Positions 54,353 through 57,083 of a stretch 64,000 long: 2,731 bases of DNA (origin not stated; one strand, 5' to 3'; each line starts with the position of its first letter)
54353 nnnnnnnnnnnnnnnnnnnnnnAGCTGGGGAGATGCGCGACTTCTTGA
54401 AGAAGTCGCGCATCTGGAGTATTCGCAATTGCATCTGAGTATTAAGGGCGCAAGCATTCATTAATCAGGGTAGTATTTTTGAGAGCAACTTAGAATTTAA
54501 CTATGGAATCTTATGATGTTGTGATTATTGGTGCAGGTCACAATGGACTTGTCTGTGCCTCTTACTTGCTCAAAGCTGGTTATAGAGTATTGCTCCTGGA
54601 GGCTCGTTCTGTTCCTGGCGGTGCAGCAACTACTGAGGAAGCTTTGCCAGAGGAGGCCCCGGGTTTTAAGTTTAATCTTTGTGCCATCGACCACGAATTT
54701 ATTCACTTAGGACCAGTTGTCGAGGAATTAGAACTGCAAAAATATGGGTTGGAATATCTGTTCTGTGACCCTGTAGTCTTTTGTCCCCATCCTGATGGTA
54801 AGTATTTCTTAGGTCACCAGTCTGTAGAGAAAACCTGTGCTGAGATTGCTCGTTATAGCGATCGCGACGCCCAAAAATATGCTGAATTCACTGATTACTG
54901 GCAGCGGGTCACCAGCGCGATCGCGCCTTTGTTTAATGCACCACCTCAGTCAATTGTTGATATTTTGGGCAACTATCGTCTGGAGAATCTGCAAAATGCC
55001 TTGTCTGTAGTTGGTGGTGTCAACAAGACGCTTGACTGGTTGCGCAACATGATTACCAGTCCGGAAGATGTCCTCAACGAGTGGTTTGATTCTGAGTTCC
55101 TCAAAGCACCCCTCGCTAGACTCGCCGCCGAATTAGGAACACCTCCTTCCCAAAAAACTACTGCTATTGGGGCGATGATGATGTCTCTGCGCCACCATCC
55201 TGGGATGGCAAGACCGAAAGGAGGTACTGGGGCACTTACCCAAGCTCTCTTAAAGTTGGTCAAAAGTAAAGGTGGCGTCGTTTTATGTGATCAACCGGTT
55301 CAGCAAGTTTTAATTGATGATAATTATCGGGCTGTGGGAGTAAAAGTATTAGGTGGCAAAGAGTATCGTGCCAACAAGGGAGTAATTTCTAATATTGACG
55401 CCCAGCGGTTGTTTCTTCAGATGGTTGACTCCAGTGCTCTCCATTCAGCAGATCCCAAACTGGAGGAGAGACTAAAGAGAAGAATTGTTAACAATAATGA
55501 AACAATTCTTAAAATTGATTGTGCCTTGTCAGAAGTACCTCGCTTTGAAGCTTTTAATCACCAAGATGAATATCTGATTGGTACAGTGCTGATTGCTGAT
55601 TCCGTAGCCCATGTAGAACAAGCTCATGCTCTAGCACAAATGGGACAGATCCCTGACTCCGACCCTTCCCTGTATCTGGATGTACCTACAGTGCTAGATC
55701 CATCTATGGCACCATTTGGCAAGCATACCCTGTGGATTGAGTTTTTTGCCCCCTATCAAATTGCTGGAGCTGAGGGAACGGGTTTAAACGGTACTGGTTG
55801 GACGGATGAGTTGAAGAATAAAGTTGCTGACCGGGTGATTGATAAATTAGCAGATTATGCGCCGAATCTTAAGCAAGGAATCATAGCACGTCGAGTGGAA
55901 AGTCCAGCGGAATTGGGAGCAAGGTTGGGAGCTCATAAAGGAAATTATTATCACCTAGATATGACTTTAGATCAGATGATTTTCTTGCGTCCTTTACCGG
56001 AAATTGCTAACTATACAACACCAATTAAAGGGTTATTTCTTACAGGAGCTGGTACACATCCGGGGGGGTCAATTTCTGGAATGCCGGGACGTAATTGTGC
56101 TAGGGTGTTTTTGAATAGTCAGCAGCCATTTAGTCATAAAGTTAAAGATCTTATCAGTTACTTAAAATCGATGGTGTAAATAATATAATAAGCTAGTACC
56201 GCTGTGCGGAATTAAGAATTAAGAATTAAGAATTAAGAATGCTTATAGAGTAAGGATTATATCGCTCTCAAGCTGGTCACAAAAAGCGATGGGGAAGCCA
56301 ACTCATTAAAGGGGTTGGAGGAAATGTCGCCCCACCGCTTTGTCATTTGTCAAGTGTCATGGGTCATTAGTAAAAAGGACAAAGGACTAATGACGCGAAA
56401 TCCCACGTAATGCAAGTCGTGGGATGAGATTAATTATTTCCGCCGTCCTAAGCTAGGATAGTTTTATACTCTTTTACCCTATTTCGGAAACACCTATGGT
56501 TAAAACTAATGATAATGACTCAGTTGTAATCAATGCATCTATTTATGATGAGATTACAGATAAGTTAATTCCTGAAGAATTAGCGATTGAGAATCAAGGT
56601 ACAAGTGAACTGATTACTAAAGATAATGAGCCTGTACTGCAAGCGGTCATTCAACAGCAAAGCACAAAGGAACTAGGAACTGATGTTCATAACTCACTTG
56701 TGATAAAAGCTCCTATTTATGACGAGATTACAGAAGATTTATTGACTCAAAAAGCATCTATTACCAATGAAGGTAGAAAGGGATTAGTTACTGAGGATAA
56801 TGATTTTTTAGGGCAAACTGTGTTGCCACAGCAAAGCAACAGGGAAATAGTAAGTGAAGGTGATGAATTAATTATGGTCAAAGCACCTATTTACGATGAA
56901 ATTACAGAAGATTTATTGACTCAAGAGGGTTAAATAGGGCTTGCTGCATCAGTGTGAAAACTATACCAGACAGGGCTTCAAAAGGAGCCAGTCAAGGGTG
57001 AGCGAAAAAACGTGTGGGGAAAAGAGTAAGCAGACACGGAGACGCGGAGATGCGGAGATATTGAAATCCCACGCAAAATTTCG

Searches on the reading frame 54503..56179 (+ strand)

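Call 3: search_protein_families(library=pfam, proteins=[window:54503-56179:+], max_evalue=0.01)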
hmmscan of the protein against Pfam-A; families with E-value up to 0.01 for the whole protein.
window:54503-56179:+ (558 aa): 13 families
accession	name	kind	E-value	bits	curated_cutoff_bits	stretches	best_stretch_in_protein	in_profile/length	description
PF01593.30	Amino_oxidase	-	4.7e-13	49.7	19.8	1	15-302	3-258/443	Flavin containing amine oxidoreductase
PF13450.12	NAD_binding_8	-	3.5e-12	46.8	21.9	1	8-61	1-49/68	NAD(P)-binding Rossmann-like domain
PF01266.30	DAO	-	9e-11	42.3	27.9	1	5-43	1-39/353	FAD dependent oxidoreductase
PF12831.13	FAD_oxidored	-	3.1e-06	27.2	27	1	5-45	1-41/416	FAD dependent oxidoreductase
PF01946.23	Thi4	-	9.1e-06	25.5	26.2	1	4-42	18-57/235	Thi4 family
PF00890.30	FAD_binding_2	-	3e-05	23.9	20.4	1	5-42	1-38/414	FAD binding domain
PF07992.20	Pyr_redox_2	-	3.2e-05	24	26.1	1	4-50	1-48/291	Pyridine nucleotide-disulphide oxidoreductase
PF00996.24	GDI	-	0.00011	21.3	23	1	238-290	226-277/436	GDP dissociation inhibitor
PF21799.2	MurD-like_N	-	0.00025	21.7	27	1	5-47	2-44/88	Mur ligase MurD-like, N-terminal domain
PF03486.20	HI0933_like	-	0.00025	21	50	1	5-38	2-35/244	HI0933-like protein Rossmann domain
PF01494.25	FAD_binding_3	-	0.00029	20.6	22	1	4-36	2-34/349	FAD binding domain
PF01134.28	GIDA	-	0.002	17.7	22.1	1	5-33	1-29/391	Glucose inhibited division protein A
PF00070.33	Pyr_redox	-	0.004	18.1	22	0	6-39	2-35/82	Pyridine nucleotide-disulphide oxidoreductase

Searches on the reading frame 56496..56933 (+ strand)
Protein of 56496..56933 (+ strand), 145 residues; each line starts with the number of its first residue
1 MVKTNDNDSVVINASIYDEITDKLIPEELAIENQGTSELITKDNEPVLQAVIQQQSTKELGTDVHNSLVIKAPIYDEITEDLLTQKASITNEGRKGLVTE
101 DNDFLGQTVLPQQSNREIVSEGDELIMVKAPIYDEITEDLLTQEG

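Call 3: search_protein_families(library=pfam, proteins=[window:56496-56933:+], max_evalue=0.01)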
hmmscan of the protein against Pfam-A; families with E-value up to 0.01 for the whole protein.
window:56496-56933:+ (145 aa): 1 family
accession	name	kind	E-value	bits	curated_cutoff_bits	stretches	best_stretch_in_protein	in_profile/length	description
PF12254.13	DNA_pol_alpha_N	-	0.0044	17.6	26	0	69-83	21-35/66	DNA polymerase alpha subunit p180 N terminal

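Call 17: search_protein_families(library=phrogs, proteins=[window:56496-56933:+], max_evalue=0.001)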
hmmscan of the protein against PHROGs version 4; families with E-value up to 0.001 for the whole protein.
window:56496-56933:+ (145 aa): 0 families
